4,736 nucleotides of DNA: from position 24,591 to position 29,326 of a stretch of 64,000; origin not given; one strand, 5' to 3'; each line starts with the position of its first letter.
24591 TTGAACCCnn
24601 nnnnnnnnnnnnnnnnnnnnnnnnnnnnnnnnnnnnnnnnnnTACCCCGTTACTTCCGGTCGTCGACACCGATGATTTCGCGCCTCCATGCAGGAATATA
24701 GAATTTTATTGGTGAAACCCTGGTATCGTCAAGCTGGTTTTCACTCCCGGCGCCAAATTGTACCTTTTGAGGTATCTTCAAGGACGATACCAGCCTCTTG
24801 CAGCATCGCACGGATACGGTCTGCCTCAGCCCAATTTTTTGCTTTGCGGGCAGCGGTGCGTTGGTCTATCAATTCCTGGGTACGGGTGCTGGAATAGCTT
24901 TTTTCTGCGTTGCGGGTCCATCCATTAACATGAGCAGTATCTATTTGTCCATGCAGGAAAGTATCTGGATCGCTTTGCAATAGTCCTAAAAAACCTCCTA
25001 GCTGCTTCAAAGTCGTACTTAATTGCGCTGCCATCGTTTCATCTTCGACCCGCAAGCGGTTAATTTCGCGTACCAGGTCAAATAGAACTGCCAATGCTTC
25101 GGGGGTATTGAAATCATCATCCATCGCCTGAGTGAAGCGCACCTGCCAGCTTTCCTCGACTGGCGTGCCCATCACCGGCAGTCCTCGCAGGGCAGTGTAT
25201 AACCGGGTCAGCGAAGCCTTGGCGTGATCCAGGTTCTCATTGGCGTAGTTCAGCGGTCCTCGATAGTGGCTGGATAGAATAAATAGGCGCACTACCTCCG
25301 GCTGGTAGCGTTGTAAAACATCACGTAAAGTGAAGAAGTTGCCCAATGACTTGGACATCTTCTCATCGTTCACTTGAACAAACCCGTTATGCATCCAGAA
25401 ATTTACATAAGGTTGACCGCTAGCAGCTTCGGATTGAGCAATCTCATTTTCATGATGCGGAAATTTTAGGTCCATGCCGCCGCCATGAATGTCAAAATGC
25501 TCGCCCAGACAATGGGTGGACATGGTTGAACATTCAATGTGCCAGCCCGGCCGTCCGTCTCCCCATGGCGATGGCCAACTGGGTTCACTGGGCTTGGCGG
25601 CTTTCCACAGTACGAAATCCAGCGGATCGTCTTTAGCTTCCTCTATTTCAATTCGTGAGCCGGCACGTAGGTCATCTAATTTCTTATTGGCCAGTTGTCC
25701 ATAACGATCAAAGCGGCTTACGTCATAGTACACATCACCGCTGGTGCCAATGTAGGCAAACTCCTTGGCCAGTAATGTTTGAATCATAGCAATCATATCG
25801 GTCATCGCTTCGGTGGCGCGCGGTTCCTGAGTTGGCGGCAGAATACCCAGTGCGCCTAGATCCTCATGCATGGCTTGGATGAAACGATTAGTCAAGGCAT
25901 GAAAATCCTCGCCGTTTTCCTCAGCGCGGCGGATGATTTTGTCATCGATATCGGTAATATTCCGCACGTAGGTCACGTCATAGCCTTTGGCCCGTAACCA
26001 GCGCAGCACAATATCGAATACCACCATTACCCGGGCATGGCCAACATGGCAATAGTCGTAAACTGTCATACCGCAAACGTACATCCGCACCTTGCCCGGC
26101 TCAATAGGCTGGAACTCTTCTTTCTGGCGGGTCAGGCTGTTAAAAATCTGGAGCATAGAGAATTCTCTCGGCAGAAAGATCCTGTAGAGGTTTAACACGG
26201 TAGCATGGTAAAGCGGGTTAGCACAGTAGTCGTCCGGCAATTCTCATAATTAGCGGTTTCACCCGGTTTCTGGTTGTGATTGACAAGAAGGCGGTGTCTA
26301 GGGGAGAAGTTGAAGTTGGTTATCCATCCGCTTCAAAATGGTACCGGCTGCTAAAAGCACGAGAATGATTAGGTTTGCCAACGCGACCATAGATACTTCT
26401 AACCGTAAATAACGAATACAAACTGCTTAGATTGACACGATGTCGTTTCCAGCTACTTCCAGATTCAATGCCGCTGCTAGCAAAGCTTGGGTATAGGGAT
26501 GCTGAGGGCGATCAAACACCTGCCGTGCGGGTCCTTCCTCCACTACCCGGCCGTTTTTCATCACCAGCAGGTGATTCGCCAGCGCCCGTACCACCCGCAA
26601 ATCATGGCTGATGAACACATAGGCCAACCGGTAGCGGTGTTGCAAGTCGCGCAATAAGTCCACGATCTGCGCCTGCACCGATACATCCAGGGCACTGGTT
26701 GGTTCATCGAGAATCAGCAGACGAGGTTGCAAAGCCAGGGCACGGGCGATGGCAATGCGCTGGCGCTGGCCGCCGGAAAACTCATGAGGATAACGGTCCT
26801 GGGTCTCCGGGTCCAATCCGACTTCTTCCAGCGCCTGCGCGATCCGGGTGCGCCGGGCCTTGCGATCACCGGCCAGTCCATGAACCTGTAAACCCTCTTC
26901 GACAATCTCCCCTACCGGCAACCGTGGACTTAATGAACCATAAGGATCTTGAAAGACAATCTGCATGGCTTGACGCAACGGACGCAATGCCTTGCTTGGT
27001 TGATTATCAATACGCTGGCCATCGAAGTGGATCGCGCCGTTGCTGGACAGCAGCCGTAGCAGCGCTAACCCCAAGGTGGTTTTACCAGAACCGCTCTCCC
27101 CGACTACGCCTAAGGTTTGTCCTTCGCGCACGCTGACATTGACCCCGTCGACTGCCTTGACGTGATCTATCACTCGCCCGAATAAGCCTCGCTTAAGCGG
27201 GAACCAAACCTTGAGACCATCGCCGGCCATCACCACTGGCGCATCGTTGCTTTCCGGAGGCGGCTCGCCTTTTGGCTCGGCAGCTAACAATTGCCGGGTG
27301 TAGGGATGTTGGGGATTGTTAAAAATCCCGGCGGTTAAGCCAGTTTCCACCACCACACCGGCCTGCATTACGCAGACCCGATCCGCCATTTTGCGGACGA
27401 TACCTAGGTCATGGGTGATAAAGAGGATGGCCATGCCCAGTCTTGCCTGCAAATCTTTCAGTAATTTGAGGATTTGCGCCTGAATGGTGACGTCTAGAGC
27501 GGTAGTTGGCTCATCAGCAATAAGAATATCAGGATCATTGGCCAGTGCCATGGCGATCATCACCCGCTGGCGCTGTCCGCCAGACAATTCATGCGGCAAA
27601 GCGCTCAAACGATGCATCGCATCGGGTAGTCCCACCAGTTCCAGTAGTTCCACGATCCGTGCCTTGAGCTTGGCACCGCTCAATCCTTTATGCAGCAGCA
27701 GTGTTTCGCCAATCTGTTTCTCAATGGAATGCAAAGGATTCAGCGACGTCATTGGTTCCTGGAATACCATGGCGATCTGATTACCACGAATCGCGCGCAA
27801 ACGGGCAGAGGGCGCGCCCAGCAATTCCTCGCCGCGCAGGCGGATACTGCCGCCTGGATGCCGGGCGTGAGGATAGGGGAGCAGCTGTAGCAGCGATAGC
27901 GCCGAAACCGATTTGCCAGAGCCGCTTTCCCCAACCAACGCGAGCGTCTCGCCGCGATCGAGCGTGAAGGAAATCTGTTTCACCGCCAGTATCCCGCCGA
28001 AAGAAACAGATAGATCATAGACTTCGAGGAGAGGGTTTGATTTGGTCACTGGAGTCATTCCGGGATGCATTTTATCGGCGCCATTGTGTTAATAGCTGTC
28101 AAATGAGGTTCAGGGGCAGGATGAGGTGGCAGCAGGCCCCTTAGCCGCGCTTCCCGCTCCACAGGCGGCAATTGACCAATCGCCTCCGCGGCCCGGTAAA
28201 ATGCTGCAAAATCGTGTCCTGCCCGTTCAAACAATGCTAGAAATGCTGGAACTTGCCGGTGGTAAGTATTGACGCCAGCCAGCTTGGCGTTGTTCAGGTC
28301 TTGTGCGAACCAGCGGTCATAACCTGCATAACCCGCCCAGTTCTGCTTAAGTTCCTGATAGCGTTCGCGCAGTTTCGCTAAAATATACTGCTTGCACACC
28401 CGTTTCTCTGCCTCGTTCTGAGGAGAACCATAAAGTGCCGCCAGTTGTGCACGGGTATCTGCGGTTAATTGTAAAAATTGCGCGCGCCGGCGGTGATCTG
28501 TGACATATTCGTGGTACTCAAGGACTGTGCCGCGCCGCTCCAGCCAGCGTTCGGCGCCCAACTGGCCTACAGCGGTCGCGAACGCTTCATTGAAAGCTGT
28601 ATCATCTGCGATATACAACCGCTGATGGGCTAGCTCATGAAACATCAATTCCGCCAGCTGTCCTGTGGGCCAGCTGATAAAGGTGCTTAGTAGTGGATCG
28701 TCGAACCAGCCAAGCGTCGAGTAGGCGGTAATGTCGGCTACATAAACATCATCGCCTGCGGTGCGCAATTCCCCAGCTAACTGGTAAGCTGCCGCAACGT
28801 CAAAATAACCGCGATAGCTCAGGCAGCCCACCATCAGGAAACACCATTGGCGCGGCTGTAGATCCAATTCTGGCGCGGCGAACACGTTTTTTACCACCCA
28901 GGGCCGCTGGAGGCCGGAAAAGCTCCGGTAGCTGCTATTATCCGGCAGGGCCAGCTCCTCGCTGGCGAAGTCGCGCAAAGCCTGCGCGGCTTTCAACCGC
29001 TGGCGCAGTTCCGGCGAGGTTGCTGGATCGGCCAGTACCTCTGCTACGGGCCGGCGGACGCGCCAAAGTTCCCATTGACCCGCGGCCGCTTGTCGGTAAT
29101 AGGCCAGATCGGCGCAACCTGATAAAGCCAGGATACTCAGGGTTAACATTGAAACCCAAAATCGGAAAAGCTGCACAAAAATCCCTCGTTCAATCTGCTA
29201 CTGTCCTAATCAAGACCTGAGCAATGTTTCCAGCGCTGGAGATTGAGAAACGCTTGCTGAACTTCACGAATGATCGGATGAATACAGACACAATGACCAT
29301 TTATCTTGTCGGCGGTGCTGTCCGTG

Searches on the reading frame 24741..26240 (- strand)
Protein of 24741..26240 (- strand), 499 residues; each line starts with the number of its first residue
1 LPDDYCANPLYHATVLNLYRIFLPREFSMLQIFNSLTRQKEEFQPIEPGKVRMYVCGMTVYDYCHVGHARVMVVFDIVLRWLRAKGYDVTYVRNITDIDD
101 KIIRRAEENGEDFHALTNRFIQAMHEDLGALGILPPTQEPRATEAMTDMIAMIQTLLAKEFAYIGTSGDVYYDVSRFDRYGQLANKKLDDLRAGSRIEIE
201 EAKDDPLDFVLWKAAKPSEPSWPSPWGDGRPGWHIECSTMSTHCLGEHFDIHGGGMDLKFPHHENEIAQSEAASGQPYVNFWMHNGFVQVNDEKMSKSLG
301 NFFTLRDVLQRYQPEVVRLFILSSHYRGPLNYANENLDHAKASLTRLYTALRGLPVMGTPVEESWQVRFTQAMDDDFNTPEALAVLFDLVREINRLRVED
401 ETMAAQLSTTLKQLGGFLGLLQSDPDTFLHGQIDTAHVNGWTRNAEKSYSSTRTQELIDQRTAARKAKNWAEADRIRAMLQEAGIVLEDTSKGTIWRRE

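Call 46: search_protein_families(library=pfam, proteins=[window:24741-26240:-], max_evalue=0.00001)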
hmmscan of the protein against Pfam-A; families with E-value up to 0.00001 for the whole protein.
window:24741-26240:- (499 aa): 6 families
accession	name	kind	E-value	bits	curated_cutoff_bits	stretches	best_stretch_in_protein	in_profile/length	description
PF01406.26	tRNA-synt_1e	-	2.6e-138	460.9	27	1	43-341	2-300/301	tRNA synthetases class I (C) catalytic domain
PF09190.17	DALR_2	-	1.3e-22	80.6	22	1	368-422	1-57/57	DALR domain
PF09334.17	tRNA-synt_1g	-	1.2e-12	47.8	20.1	0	63-133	13-83/391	tRNA synthetases class I (M)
PF00133.28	tRNA-synt_1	-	6.2e-09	35.5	22.7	0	251-328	331-409/414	tRNA synthetases class I (I, L, M and V)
PF23493.1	CysS_C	-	2.1e-08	34.6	23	1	454-497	8-51/51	Cysteinyl-tRNA ligase anticodon binding domain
PF01921.24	tRNA-synt_1f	-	3.3e-07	30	27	0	288-324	276-312/360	tRNA synthetases class I (K)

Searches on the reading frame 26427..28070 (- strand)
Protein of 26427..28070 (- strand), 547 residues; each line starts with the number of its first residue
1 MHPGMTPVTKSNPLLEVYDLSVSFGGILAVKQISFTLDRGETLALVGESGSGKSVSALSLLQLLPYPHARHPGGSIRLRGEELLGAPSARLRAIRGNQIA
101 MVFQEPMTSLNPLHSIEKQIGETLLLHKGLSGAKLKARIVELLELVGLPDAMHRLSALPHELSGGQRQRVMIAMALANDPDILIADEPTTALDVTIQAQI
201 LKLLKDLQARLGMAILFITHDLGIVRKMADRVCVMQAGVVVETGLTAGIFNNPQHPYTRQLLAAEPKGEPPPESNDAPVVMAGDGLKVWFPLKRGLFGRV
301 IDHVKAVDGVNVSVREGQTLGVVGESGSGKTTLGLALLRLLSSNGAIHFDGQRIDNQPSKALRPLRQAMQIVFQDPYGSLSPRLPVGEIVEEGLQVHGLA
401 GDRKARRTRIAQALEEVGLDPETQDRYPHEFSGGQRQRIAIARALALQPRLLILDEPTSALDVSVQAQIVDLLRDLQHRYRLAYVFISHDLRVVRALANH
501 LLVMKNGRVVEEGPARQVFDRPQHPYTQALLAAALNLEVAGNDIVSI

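Call 46: search_protein_families(library=pfam, proteins=[window:26427-28070:-], max_evalue=0.00001)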
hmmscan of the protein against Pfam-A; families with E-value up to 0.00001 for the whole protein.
window:26427-28070:- (547 aa): 7 families
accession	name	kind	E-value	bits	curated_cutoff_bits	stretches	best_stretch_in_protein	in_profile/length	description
PF00005.33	ABC_tran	-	1.7e-62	210.5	25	2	308-459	2-137/137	ABC transporter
PF13304.12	AAA_21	-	2.6e-15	57.7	27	0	423-493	230-302/304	AAA domain, putative AbiEii toxin, Type IV TA system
PF02463.25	SMC_N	-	7.5e-15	55.4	40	1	318-497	25-205/220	RecF/RecN/SMC N terminal domain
PF08352.17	oligo_HPY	-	4.4e-14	53.1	27.1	1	510-537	1-28/65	Oligopeptide/dipeptide transporter, C-terminal region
PF13191.12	AAA_16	-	6e-09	37.1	32.6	0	314-482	19-164/167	AAA ATPase domain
PF13401.12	AAA_22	-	1.5e-08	35.5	27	0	320-482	8-116/130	AAA domain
PF13555.12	AAA_29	-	5.7e-07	29.6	27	0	308-349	13-54/61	P-loop containing region of AAA domain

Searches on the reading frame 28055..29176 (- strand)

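Call 46: search_protein_families(library=pfam, proteins=[window:28055-29176:-], max_evalue=0.00001)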
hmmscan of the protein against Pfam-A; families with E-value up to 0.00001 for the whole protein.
window:28055-29176:- (373 aa): 1 family
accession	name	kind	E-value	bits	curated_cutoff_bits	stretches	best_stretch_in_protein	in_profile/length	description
PF10023.15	Aminopep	-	1e-121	406.7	25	1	25-345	1-322/322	Putative aminopeptidase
